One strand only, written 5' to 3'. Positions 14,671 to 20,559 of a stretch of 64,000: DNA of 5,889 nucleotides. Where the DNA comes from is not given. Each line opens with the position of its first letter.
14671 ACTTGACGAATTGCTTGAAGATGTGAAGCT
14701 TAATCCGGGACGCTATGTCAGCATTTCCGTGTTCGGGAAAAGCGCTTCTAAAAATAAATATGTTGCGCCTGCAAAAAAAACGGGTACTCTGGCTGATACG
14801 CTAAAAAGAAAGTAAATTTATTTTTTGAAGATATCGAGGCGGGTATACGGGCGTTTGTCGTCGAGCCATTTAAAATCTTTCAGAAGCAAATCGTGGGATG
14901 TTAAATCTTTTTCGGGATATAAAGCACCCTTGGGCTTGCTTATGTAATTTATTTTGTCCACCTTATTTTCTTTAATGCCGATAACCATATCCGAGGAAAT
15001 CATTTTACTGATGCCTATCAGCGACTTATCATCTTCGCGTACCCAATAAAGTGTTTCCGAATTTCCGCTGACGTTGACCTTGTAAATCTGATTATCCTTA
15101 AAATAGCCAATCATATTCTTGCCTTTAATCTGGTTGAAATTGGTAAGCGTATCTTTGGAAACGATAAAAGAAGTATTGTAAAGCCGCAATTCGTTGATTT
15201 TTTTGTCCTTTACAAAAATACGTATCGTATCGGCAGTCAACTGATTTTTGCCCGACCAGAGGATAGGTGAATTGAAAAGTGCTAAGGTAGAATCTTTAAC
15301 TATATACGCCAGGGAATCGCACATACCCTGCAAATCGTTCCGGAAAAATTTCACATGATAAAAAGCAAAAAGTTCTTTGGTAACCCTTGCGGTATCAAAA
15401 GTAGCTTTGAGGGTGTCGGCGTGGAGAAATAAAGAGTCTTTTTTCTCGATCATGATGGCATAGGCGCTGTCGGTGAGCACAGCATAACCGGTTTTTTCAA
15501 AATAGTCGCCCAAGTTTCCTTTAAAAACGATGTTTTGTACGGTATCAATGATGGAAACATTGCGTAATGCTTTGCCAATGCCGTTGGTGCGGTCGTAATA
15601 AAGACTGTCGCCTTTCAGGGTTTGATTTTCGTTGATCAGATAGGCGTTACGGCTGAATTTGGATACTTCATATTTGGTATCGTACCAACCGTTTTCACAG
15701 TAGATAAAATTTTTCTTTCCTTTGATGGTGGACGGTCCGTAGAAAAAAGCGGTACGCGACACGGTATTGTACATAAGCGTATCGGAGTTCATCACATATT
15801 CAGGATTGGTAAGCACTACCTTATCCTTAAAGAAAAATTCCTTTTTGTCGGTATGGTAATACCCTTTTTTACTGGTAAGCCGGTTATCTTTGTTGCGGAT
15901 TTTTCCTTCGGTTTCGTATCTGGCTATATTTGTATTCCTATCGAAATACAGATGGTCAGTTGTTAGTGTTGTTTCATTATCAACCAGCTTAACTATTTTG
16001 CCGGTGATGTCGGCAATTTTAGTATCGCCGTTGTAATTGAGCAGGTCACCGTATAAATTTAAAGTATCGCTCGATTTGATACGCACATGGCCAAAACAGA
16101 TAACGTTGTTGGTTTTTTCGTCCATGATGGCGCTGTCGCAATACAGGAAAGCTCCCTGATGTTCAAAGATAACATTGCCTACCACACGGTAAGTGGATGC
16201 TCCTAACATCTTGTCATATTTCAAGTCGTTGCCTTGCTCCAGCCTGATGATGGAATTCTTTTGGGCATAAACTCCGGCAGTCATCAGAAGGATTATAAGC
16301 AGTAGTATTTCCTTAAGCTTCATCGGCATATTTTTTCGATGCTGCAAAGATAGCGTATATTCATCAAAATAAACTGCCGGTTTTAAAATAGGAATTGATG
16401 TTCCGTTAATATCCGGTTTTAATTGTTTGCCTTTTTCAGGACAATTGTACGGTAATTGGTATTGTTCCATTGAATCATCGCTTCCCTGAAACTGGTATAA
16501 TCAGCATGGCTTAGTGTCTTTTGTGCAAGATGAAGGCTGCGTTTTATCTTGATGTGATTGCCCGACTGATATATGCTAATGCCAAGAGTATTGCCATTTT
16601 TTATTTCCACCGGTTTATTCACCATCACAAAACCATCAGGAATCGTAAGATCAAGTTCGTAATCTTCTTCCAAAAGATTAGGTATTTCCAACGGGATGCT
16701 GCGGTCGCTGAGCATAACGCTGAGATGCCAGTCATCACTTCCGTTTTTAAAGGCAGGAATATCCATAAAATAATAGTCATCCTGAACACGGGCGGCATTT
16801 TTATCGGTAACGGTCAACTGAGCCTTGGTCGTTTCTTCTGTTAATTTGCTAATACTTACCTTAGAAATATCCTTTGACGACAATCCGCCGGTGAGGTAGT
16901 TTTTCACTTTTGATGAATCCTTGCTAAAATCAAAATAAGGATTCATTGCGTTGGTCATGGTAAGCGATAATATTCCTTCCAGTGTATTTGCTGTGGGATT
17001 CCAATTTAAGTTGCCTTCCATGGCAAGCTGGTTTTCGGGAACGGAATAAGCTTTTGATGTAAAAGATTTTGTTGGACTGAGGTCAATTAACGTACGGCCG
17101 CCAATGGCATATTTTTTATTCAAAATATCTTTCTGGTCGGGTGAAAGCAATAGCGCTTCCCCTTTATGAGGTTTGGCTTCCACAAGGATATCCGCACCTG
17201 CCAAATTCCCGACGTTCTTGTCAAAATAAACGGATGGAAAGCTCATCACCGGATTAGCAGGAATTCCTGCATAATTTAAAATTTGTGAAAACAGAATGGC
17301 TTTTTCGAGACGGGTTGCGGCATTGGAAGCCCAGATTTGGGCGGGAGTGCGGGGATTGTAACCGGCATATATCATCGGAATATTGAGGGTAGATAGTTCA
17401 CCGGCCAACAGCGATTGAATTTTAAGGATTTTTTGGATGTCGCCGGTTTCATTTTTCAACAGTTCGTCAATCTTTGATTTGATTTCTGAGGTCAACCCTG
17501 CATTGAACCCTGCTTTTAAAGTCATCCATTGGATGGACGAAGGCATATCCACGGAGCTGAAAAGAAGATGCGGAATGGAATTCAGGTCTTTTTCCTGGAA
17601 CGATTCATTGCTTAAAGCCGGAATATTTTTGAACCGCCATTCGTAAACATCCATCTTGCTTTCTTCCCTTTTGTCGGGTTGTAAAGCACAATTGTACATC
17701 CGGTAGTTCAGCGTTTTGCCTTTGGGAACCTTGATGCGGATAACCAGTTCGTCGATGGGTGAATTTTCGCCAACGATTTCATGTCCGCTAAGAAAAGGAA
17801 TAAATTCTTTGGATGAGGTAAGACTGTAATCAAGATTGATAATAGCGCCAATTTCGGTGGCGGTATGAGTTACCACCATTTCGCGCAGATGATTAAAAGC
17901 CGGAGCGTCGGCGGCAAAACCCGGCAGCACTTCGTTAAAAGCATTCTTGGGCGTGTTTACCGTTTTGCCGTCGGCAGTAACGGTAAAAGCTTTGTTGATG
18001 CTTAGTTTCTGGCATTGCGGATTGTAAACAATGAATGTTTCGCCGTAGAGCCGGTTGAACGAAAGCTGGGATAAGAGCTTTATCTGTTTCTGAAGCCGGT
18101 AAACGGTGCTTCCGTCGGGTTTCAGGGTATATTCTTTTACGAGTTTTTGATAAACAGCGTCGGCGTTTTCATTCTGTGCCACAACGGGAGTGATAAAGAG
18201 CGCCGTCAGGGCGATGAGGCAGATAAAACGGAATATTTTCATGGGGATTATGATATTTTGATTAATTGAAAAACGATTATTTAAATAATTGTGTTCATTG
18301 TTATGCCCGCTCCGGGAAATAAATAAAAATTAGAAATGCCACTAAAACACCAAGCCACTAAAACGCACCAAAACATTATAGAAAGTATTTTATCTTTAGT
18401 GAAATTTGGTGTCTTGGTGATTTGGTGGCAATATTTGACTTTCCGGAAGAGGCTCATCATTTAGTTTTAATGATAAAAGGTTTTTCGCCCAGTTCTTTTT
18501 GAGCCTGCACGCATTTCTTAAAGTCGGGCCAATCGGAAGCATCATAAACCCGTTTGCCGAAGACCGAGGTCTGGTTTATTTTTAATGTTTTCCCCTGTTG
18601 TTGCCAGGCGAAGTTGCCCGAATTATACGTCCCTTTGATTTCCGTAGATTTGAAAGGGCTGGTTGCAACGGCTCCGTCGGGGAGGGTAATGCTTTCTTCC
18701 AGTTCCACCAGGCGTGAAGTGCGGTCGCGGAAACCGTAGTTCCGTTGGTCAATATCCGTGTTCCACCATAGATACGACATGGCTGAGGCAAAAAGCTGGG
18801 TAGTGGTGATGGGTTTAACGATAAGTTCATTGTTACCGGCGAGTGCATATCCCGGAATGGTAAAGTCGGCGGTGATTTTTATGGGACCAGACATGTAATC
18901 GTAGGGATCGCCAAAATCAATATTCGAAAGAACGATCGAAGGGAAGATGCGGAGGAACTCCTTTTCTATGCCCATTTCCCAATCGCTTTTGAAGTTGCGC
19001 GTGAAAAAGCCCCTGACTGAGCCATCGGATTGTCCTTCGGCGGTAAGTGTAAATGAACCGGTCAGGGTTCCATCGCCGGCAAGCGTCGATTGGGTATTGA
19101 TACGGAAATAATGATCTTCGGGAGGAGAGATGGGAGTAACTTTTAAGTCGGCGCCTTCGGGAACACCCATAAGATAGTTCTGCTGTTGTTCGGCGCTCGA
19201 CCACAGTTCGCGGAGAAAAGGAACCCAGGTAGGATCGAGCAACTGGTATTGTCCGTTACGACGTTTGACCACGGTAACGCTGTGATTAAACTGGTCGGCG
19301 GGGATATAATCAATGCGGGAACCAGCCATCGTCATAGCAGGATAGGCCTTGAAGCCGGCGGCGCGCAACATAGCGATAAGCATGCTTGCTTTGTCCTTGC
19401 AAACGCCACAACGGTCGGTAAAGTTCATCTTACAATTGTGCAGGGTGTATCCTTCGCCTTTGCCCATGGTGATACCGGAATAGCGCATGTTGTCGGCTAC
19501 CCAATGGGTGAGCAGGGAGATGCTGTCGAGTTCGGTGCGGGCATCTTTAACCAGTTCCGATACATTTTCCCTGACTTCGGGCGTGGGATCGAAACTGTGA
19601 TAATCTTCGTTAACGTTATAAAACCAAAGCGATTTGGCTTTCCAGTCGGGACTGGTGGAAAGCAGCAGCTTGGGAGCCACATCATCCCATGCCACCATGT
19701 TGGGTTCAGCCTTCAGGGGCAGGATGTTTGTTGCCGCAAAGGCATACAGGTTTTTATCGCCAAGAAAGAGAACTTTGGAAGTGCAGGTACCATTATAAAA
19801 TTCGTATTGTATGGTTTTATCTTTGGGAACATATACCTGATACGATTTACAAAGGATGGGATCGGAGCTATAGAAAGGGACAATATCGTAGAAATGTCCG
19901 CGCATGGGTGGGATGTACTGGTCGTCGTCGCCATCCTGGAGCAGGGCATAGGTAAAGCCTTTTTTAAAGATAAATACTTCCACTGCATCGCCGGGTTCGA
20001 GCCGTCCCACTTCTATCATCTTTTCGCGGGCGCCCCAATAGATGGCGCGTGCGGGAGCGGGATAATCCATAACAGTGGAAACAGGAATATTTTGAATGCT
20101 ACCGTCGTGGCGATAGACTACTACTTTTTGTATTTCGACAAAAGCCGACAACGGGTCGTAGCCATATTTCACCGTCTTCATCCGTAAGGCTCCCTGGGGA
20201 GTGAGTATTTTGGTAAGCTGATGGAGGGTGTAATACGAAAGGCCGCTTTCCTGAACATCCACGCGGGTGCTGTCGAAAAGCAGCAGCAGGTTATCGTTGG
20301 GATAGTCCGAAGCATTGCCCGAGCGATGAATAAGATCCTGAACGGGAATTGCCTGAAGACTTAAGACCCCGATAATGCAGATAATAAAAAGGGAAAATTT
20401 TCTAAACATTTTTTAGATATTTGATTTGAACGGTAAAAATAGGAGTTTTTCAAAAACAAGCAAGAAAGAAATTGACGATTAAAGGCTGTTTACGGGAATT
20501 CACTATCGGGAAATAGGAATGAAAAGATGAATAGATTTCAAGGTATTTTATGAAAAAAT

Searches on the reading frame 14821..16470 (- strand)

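Call 19: search_protein_families(library=pfam, proteins=[window:14821-16470:-])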
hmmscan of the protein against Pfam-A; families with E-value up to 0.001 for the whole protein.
window:14821-16470:- (550 aa): 2 families
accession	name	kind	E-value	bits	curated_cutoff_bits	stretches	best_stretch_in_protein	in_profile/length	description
PF13100.11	OstA_2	-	6.1e-49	166.1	21.2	2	75-230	4-158/158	OstA-like protein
PF03968.19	LptD_N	-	4.1e-12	46.8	20.4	1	112-238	5-111/113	LptA/(LptD N-terminal domain) LPS transport protein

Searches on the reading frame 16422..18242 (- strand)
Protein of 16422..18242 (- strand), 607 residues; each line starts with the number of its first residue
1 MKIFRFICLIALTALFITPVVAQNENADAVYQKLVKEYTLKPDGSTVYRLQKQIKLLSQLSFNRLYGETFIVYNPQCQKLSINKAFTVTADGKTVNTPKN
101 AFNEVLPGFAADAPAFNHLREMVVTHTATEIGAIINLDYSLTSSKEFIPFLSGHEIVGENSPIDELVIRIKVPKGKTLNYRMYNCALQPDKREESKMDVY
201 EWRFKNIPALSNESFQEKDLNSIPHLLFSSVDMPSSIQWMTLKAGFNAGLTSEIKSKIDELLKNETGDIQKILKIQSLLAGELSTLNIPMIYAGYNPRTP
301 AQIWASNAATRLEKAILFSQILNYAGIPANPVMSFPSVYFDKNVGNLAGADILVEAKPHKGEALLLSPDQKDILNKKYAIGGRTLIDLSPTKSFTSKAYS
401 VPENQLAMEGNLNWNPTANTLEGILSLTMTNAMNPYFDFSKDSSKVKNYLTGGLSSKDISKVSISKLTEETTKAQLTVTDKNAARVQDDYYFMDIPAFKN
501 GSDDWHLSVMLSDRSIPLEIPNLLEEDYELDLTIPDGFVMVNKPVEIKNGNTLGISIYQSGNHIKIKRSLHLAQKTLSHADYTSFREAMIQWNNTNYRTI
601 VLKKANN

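Call 19: search_protein_families(library=pfam, proteins=[window:16422-18242:-])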
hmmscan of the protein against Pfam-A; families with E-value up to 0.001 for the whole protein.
window:16422-18242:- (607 aa): 2 families
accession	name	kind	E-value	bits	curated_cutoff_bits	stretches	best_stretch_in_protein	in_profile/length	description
PF12969.12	DUF3857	-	2.6e-39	135.4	24.6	1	42-209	1-168/170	Domain of Unknown Function with PDB structure (DUF3857)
PF12970.12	DUF3858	-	3.7e-21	75.9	27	1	490-601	1-115/116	Domain of Unknown Function with PDB structure (DUF3858)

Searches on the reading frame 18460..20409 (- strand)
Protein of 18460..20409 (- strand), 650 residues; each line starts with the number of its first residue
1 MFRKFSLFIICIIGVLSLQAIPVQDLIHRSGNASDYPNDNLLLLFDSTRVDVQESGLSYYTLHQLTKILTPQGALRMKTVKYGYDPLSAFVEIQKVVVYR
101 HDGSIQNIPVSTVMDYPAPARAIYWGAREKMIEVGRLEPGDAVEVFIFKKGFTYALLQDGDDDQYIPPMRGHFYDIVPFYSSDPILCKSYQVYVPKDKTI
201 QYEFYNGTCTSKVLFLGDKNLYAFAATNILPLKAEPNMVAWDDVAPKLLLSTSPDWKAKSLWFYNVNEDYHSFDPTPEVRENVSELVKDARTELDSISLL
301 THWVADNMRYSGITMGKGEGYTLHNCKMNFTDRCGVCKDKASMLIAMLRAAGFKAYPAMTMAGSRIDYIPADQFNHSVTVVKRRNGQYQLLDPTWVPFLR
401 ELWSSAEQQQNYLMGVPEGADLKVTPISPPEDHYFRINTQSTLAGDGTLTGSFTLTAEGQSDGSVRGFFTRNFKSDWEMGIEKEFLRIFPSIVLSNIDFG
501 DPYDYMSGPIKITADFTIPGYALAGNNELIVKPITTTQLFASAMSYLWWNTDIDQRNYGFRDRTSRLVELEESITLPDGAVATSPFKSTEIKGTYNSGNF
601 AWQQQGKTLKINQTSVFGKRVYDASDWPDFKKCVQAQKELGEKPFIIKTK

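Call 18: search_protein_families(library=pfam, proteins=[window:18460-20409:-])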
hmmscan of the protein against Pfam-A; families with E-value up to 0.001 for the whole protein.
window:18460-20409:- (650 aa): 2 families
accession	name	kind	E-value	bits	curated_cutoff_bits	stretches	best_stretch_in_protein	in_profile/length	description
PF12969.12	DUF3857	-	2.2e-31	109.6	24.6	1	55-231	2-168/170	Domain of Unknown Function with PDB structure (DUF3857)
PF01841.26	Transglut_core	-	2.6e-08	34.5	23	1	284-393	5-108/108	Transglutaminase-like superfamily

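Call 21: find_encoding_contigs(protein=window:18460-20409:-, flank=4000, max_places=10)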
Protein window:18460-20409:- (650 aa): 1 contig read that carries it; 1 place shown.
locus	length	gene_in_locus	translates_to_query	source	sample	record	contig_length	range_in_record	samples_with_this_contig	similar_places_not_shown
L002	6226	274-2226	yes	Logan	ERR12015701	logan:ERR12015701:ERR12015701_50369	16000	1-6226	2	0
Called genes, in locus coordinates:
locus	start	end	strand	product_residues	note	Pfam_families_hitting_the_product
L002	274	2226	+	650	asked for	PF12969:DUF3857, PF01841:Transglut_core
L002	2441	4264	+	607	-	PF12969:DUF3857, PF12970:DUF3858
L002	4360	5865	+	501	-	PF13100:OstA_2, PF03968:LptD_N (faint)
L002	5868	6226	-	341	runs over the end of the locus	PF28542:DUF8434, PF02470:MlaD, PF28544:Helical_needle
